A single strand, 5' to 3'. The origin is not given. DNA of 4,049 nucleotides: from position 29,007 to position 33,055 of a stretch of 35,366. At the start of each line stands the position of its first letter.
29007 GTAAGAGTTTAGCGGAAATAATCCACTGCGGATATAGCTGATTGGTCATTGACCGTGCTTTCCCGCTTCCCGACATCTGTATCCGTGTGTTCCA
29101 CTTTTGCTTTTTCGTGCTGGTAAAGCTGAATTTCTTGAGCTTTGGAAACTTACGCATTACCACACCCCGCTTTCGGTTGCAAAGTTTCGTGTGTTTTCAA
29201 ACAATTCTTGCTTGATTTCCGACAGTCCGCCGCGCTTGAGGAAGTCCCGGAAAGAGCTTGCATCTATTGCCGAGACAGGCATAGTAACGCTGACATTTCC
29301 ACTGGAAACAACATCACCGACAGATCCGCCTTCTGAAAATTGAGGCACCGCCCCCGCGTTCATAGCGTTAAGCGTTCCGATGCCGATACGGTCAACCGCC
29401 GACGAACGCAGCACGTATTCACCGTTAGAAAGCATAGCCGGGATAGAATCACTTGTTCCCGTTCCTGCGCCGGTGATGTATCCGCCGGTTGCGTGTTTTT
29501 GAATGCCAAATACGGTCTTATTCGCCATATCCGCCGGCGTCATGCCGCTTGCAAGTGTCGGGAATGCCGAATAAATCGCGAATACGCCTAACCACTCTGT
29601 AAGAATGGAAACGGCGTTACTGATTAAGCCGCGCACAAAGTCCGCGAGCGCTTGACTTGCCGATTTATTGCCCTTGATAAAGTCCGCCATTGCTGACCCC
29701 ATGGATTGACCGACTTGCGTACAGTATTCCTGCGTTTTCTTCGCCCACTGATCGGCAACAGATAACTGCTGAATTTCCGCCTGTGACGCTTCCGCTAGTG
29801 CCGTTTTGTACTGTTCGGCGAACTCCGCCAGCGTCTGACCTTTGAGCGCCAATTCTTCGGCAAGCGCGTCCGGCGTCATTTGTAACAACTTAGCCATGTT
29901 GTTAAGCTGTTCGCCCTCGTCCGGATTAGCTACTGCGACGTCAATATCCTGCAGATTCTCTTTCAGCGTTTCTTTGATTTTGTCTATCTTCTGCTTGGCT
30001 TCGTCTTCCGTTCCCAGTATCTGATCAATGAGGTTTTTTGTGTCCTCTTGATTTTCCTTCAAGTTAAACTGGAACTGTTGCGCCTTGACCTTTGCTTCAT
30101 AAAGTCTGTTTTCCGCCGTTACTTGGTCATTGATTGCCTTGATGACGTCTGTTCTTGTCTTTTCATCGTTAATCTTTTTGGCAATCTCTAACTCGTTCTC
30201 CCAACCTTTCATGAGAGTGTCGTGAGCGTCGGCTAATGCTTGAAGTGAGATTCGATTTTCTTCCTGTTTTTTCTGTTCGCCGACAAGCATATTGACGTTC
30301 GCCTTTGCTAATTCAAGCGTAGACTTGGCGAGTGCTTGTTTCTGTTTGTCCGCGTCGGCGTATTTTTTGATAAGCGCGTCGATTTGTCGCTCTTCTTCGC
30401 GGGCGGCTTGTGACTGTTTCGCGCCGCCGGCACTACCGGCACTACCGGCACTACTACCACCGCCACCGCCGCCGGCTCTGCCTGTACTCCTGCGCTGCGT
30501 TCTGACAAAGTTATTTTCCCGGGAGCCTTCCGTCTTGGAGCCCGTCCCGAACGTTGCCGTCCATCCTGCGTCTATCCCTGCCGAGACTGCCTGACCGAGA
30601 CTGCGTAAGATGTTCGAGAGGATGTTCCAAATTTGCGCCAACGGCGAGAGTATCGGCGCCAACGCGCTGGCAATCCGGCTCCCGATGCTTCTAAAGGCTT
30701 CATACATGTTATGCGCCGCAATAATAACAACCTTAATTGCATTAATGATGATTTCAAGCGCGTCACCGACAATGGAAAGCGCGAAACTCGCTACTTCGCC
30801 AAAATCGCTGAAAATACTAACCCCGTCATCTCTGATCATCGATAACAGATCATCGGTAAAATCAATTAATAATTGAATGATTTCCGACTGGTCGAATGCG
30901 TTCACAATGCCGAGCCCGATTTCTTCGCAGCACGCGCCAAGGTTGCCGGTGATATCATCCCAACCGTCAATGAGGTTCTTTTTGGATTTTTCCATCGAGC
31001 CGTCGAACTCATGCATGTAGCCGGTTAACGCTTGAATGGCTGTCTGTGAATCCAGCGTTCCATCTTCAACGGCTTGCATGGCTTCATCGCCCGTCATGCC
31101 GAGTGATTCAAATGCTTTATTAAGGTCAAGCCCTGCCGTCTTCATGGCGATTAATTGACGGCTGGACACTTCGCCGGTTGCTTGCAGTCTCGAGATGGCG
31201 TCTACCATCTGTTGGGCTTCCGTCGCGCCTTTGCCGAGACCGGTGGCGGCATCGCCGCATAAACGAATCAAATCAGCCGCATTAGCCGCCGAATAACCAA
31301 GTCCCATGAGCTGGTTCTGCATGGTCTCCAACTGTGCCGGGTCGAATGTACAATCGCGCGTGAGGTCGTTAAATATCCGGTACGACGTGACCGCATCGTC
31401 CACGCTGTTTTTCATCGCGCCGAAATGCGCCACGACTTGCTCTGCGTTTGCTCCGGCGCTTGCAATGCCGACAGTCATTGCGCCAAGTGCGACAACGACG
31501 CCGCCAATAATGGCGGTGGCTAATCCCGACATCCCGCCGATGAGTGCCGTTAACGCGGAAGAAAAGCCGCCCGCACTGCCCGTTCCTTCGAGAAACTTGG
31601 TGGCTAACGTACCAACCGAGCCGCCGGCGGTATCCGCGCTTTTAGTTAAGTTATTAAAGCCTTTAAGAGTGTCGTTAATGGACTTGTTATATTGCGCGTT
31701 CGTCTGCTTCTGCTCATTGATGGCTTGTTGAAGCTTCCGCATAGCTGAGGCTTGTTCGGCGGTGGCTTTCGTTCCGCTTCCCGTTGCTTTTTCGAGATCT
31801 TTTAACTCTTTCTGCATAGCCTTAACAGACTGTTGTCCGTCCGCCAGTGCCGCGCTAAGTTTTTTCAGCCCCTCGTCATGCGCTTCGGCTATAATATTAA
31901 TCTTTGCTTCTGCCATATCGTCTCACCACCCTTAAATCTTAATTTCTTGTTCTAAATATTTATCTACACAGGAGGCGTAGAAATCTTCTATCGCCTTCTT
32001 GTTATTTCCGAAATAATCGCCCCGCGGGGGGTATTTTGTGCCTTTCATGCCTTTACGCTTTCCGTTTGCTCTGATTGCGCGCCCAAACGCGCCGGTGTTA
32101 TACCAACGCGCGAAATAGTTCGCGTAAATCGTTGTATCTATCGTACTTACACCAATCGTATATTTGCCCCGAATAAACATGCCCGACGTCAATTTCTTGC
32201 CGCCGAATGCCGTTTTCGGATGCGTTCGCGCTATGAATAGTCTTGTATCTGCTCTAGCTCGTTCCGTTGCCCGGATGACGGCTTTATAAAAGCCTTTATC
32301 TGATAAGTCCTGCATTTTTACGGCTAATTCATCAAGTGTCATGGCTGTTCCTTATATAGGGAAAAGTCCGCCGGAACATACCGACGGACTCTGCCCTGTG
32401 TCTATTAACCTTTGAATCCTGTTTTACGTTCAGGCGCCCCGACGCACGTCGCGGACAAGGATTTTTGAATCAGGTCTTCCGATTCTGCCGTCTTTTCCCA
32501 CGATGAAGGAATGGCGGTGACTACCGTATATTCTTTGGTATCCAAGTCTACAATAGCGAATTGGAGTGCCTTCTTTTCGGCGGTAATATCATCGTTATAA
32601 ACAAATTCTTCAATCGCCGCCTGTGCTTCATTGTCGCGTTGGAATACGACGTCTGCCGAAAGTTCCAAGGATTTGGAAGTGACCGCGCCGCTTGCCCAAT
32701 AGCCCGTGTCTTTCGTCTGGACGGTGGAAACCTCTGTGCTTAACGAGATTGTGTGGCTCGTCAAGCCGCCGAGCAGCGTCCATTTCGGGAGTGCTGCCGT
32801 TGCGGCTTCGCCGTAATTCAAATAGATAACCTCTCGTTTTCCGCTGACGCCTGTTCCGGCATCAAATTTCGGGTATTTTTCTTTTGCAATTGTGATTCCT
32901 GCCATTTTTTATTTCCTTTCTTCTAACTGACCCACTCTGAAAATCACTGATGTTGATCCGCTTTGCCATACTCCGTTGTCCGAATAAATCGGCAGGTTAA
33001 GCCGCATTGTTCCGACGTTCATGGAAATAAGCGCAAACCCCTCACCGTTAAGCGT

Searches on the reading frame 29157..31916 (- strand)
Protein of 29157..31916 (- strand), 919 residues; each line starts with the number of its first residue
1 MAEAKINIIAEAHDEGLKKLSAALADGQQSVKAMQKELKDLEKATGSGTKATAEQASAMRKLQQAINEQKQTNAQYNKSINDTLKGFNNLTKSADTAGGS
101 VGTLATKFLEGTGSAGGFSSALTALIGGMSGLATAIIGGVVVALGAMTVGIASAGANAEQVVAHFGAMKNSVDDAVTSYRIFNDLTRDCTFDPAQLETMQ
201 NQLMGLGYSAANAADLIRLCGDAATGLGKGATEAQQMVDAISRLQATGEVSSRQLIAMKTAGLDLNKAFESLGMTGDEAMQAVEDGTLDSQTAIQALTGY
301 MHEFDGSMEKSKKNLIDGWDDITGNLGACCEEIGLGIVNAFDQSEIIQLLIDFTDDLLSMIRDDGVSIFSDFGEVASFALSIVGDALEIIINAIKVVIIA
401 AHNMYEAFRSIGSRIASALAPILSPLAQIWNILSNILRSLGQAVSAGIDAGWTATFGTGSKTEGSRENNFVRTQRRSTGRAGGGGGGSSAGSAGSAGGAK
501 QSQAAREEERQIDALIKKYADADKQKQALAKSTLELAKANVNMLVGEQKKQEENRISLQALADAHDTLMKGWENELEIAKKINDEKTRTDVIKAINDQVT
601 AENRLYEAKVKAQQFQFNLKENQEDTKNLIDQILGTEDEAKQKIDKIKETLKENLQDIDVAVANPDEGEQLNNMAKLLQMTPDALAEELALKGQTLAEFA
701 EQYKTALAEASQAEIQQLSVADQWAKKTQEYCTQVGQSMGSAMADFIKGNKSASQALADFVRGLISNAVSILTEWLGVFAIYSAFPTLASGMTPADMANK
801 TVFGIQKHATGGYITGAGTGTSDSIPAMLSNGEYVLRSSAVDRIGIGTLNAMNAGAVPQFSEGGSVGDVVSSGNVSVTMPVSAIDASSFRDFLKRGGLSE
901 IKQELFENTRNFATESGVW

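Call 6: search_protein_families(library=pfam, max_evalue=1, proteins=[window:29157-31916:-])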
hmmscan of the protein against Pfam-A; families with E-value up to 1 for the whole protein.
window:29157-31916:- (919 aa): 4 families
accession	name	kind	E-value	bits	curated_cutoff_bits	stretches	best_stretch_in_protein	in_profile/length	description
PF20155.4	TMP_3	-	2.5e-08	34.3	41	1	151-329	3-186/192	Tape measure protein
PF18842.6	LPD26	-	0.075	13.6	27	0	236-265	29-56/62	Large polyvalent protein associated domain 26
PF19095.5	DUF5783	-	0.28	11.7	32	1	584-657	32-100/105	Family of unknown function (DUF5783)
PF13907.11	CHD1-like_C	-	0.3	12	28.3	0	701-761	16-77/96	Chromodomain-helicase-DNA-binding protein 1-like, C-terminal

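Call 7: search_protein_families(library=phrogs, max_evalue=0.1, proteins=[window:29157-31916:-])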
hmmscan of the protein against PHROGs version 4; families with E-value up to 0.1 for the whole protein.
window:29157-31916:- (919 aa): 21 families
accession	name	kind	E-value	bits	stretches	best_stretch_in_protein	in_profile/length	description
phrog_3547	-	tail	1.2e-18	67.4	1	419-883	596-1041/1767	tail length tape measure protein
phrog_12798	-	tail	7.5e-16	58.5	2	127-448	38-367/1031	tail length tape measure protein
phrog_25241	-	tail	1e-14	55.1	1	678-871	556-746/810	tail length tape measure protein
phrog_13338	-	unknown function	2.1e-13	50.4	1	791-866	768-849/903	-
phrog_23013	-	tail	6.5e-13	48.3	1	810-859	1258-1307/1379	tail length tape measure protein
phrog_2335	-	tail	3.5e-11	42.8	1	505-867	1087-1450/1536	tail length tape measure protein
phrog_6090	-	tail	5.2e-11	41.9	1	737-854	1032-1143/1853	tail length tape measure protein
phrog_3336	-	tail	9.8e-11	41.9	2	620-894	766-1025/1051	tail length tape measure protein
phrog_5448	-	tail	6.1e-07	27.7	1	807-855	2282-2331/3103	tail length tape measure protein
phrog_35029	-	unknown function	1.6e-06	27.6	1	805-866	358-422/853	-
phrog_339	-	tail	6e-06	25.8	1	21-882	325-1069/1123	tail length tape measure protein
phrog_17300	-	tail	6.5e-06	25.8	1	694-865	646-830/900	tail length tape measure protein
phrog_34159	-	unknown function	1.1e-05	25.3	1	802-846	555-599/677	-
phrog_1686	-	tail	1.2e-05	24.3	1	202-306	179-287/1224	tail length tape measure protein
phrog_167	-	tail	2e-05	23.5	1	18-482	245-703/1555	tail length tape measure protein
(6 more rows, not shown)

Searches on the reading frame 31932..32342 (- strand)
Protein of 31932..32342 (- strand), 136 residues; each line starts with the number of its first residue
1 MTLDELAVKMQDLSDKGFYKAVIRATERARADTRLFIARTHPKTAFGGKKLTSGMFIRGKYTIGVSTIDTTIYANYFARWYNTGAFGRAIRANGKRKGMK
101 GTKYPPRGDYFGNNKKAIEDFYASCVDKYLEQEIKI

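Call 6: search_protein_families(library=pfam, max_evalue=1, proteins=[window:31932-32342:-])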
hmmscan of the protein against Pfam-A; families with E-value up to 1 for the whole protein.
window:31932-32342:- (136 aa): 0 families

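Call 7: search_protein_families(library=phrogs, max_evalue=0.1, proteins=[window:31932-32342:-])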
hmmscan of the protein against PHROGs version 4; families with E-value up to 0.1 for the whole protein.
window:31932-32342:- (136 aa): 0 families

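Call 26: find_homologous_proteins(query=window:31935-32342:-, max_evalue=0.001)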
Query window:31935-32342:- (136 aa): 46 proteins with E <= 0.001 among 50 candidates.
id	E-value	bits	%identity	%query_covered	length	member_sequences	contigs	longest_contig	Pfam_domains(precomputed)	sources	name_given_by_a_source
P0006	7.4e-83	293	97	100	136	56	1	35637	-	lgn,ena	-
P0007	6.4e-76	271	90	100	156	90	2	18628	-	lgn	-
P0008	3.4e-73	262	86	100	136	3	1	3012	-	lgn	-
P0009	1.0e-72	261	85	100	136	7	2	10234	-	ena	-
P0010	5.8e-57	210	68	99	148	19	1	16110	-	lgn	-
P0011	1.9e-46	176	60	99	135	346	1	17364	-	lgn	-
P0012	3.7e-46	175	62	98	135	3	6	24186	-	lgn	-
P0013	4.2e-46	174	60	100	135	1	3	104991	-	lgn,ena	-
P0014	5.3e-46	174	60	100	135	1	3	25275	-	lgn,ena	-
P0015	1.3e-45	173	61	99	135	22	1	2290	-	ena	-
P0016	3.1e-45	172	59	100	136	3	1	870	-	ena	-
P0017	4.5e-45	171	59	100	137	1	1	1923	-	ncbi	-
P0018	7.3e-45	170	59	100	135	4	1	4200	-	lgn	-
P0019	2.4e-44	169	58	100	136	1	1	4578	-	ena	-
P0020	4.9e-44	168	57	100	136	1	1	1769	-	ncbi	-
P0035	4.7e-36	142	53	100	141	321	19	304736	-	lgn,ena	-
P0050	2.2e-26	111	46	97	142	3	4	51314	-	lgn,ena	-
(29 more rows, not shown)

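Call 28: find_encoding_contigs(protein=P0035, flank=10000, max_places=2)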
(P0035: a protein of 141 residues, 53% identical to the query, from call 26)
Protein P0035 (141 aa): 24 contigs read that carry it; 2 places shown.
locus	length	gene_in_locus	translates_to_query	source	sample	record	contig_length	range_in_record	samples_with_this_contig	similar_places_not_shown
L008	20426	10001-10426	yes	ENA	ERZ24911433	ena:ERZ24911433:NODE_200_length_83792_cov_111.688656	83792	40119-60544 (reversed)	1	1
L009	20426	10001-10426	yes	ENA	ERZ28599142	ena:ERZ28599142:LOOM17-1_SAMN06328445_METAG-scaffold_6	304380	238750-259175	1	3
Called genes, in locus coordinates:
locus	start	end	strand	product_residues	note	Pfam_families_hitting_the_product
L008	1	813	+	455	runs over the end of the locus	PF00176:SNF2-rel_dom, PF00270:DEAD, PF04851:ResIII (weak)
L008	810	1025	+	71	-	-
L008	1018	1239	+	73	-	PF11753:DUF3310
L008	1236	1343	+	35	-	-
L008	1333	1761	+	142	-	PF07374:DUF1492 (weak)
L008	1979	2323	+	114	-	-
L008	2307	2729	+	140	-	-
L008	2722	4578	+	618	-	PF03354:TerL_ATPase, PF20441:TerL_nuclease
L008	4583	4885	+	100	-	-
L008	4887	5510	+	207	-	PF00574:CLP_protease, PF01972:SDH_protease, PF25145:NfeD1b_N (weak)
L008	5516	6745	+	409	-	PF04860:Phage_portal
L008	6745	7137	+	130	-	PF11836:Phage_TAC_11 (weak)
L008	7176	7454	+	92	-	-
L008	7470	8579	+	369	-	PF05065:Phage_capsid, PF25209:Phage_capsid_4 (weak)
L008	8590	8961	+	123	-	PF05521:Phage_HCP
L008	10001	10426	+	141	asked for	-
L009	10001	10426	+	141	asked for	-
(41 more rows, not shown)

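Call 29: find_encoding_contigs(protein=P0050, flank=10000, max_places=2)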
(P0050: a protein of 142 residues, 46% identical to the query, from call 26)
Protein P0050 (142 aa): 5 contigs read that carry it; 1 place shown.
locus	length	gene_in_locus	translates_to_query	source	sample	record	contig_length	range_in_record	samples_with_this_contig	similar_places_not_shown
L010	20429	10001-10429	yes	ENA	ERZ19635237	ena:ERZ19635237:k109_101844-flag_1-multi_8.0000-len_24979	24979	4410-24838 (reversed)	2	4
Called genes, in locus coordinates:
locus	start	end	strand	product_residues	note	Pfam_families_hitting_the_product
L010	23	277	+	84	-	-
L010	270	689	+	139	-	PF05866:RusA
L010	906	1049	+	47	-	-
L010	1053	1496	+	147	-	-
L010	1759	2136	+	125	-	-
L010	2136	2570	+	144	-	-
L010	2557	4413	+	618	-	PF03354:TerL_ATPase, PF20441:TerL_nuclease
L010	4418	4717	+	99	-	-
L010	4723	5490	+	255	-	PF25145:NfeD1b_N, PF00574:CLP_protease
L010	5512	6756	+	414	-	PF04860:Phage_portal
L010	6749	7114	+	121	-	-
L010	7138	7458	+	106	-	-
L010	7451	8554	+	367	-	PF05065:Phage_capsid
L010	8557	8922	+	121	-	PF05521:Phage_HCP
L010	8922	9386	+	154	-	-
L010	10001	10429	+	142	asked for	-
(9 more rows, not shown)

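Call 38: predict_structure(alignment_id=A1)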
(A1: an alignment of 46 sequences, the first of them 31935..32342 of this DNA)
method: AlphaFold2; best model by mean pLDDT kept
length: 136 residues; sequences in the alignment: 46
mean_pLDDT: 76.4   pTM: 0.70
mean pLDDT of the five models: 76.4, 71.2, 71.2, 68.4, 67.2
residues with pLDDT >= 90: 16; 70-90: 68; 50-70: 52; < 50: 0
segments of 3 or more residues with pLDDT < 50: none
pLDDT, mean of each block of 10 residues (from residue 1): 86 88 89 85 72 70 67 65 60 66 66 84 92 82
secondary structure, 60 per line:
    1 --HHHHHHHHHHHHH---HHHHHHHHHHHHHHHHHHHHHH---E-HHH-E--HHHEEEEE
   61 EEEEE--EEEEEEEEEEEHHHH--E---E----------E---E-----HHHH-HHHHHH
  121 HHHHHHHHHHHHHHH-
elements in order: H3-15 H19-40 E56-65 E68-78 H79-82 H110-113 H115-135

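Call 45: search_protein_families(library=pfam, alignment_id=A1, max_evalue=1)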
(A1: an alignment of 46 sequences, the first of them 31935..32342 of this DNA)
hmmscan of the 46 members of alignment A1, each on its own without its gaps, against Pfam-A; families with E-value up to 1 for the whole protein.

A. member 1, window:31935-32342:- (136 aa): 0 families

B. families by the number of members that match (of 46 scanned): 9 families
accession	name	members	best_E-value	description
PF25685.1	Skunalike_TailTerm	3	0.011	Skunalikevirus tail terminator protein family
PF08300.18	HCV_NS5a_1a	3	0.13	Hepatitis C virus non-structural 5a zinc finger domain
PF22181.1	TarS_linker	1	0.0073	Glycosyl transferase TarS linker domain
PF00402.23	Calponin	1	0.049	Calponin family repeat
PF00984.24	UDPG_MGDP_dh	1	0.058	UDP-glucose/GDP-mannose dehydrogenase family, central domain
PF06382.17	Protamine_like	1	0.067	Protamine and protamine like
PF12106.13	Colicin_E5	1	0.12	Colicin E5 ribonuclease domain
PF23780.1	S-AdoMet_lyase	1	0.14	S-Adenosylmethionine lyase family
PF11999.13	Ice_binding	1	0.18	Ice-binding-like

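Call 53: fold_search(model_id=the predicted structure, library=viral)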
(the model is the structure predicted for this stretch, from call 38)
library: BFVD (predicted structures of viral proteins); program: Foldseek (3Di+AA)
matches with E <= 10: 183; with E <= 0.001: 0
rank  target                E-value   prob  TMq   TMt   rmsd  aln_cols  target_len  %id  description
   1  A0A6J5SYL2            1.1e-02  0.95  0.43  0.39   6.6       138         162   15  Bacteriophage HK97-gp10, putative tail-component [uncultured Caudovirales phage]
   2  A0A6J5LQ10            3.6e-02  0.80  0.43  0.35   7.5       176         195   11  Phge_HK97_gp10, phage protein, HK97 gp10 family [uncultured Caudovirales phage]
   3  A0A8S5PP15            4.4e-02  0.87  0.46  0.39   7.8       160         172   17  Uncharacterized protein [Siphoviridae sp. ctbLB3]
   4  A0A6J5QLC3            4.4e-02  0.80  0.41  0.35   6.3       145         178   17  Bacteriophage HK97-gp10, putative tail-component [uncultured Caudovirales phage]
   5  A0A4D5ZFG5            6.0e-02  0.69  0.41  0.32   8.1       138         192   14  (no name in the UniProt tables at hand)
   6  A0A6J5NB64            6.4e-02  0.69  0.41  0.38   8.5       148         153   12  Uncharacterized protein [uncultured Caudovirales phage]
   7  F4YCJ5                6.8e-02  0.63  0.41  0.34   6.2       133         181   13  (no name in the UniProt tables at hand)
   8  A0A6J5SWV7            7.2e-02  0.35  0.32  0.26   9.4       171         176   10  Phge_HK97_gp10, phage protein, HK97 gp10 family [uncultured Caudovirales phage]
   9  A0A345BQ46            9.3e-02  0.23  0.26  0.26  12.1       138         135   11  (no name in the UniProt tables at hand)
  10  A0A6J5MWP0            1.2e-01  0.15  0.23  0.21  13.2       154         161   14  Uncharacterized protein [uncultured Caudovirales phage]
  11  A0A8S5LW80            1.3e-01  0.28  0.30  0.31   8.2       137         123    9  Type I neck protein [Siphoviridae sp. ctabX13]
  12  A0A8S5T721            1.6e-01  0.66  0.45  0.47   5.5       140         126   14  Type I neck protein [Siphoviridae sp. ctGpg14]
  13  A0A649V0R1            1.9e-01  0.47  0.40  0.41   9.6       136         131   14  (no name in the UniProt tables at hand)
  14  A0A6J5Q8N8            2.0e-01  0.28  0.32  0.32   7.9       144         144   13  HK97 gp10 family phage protein [uncultured Caudovirales phage]
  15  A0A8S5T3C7            3.1e-01  0.44  0.47  0.39  11.3       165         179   10  Uncharacterized protein [Myoviridae sp. ct31P9]
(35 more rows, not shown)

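Call 58: search_protein_representatives(alignment_id=A1)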
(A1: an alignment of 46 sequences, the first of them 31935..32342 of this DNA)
Query: 46 sequences, 136 profile positions. Proteins with E-value up to 0.001 (for the whole library): 27; up to 1e-10: 21; up to 1e-30: 9. The best 27 are listed.
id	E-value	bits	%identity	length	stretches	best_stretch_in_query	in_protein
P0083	7.6e-51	187.9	-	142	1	1-136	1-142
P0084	2.9e-47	176.3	-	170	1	3-136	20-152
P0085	3.6e-39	150.1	-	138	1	2-132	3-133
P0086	6.9e-36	139.5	-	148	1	2-135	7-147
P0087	2.1e-35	137.9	-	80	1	58-136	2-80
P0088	2.3e-34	134.5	-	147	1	5-135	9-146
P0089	2.6e-33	131.1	-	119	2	76-135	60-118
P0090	1.1e-32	129.1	-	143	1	1-87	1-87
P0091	2.0e-31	125.0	-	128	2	3-88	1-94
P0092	7.8e-29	116.6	-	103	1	1-87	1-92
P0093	4.3e-28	114.2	-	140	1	3-135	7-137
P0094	4.9e-26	107.5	-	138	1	1-77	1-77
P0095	1.6e-25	105.8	-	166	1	3-131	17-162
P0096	1.3e-20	89.9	-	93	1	2-66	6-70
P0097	7.0e-19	84.4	-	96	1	1-69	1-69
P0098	5.2e-18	81.5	-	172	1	3-97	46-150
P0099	5.9e-17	78.1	-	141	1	3-133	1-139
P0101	1.5e-14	70.3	-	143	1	2-103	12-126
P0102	2.8e-11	59.8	-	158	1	23-130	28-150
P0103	2.8e-11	59.7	-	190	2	52-134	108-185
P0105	1.1e-09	54.5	-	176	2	69-128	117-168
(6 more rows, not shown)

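Call 59: search_protein_families(library=pfam, max_evalue=1, proteins=[P0095, P0098, P0099, P0101, P0102, P0103, P0105, P0093, P0088, P0086])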
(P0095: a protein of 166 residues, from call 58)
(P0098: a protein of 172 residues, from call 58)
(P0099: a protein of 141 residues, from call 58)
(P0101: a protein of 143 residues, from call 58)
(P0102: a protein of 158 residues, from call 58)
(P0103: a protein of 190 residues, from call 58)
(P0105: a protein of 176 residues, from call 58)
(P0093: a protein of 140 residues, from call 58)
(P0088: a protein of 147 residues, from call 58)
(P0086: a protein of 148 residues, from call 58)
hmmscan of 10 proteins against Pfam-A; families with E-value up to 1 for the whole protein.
P0095 (166 aa): 0 families

P0098 (172 aa): 1 family
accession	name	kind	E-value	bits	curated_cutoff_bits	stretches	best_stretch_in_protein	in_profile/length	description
PF18061.6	CRISPR_Cas9_WED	-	0.03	14.9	27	1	44-170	21-117/131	CRISPR-Cas9 WED domain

P0099 (141 aa): 0 families

P0101 (143 aa): 0 families

P0102 (158 aa): 0 families

P0103 (190 aa): 0 families

P0105 (176 aa): 2 families
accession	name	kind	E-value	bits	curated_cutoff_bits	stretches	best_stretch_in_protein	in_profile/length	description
PF03374.19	ANT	-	0.067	14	25.3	1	139-169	47-77/108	Phage antirepressor protein KilAC domain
PF02023.22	SCAN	-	0.092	13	27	1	36-60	49-73/90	SCAN domain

P0093 (140 aa): 0 families

P0088 (147 aa): 0 families

P0086 (148 aa): 0 families

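Call 80: search_protein_families(library=phrogs, alignment_id=A1, max_evalue=1)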
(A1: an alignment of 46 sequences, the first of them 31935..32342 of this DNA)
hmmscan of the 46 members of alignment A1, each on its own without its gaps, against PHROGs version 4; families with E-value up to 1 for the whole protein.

A. member 1, window:31935-32342:- (136 aa): 0 families

B. families by the number of members that match (of 46 scanned): 23 families
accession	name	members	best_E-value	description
phrog_14223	-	4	0.023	-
phrog_38758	-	3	0.19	-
phrog_6946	-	2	0.0054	-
phrog_6890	-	2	0.023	endonuclease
phrog_9785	-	2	0.066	-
phrog_5247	-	1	0.0067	-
phrog_24849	-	1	0.024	-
phrog_35121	-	1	0.025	-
phrog_25469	-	1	0.029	-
phrog_28198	-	1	0.036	-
phrog_29209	-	1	0.043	-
phrog_28496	-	1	0.062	-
phrog_30278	-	1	0.069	-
phrog_9136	-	1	0.084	-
phrog_6523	-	1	0.14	endolysin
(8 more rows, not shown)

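Call 84: search_dna_similar(query=window:31935-32342:-, collection=phages, mode=protein, max_evalue=1, max_rows=15)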
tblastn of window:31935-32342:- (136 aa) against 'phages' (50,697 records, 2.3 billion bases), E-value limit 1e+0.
No match.

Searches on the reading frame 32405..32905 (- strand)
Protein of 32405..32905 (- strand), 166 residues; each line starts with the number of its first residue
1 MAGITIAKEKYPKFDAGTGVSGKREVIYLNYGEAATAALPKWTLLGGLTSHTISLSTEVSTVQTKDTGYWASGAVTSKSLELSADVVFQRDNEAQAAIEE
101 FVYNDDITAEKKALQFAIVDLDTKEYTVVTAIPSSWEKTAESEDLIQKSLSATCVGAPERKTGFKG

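Call 6: search_protein_families(library=pfam, max_evalue=1, proteins=[window:32405-32905:-])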
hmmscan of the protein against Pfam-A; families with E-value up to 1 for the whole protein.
window:32405-32905:- (166 aa): 2 families
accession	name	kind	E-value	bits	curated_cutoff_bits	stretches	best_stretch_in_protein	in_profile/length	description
PF06199.17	Phage_tail_2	-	3.7e-12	46.9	23.8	1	22-158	4-130/132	Phage tail tube protein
PF11513.13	TA0956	-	0.052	14.2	25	1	78-128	28-80/110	Thermoplasma acidophilum protein TA0956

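Call 7: search_protein_families(library=phrogs, max_evalue=0.1, proteins=[window:32405-32905:-])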
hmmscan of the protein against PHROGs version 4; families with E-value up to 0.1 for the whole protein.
window:32405-32905:- (166 aa): 7 families
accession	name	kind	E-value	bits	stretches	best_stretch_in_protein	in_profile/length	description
phrog_1407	-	tail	3.2e-17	63.9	1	16-162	22-165/258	major tail protein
phrog_853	-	tail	5.4e-09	36.6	1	21-146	12-140/254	major tail protein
phrog_238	-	tail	3.1e-08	34.4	1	41-160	26-142/186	major tail protein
phrog_3884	-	tail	0.0021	19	1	34-94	22-82/162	major tail protein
phrog_13196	-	tail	0.0033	18.4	1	40-161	24-146/151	major tail protein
phrog_32672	-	unknown function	0.018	16.2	1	54-113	21-77/85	-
phrog_820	-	tail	0.039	14.6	1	44-133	35-121/155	major tail protein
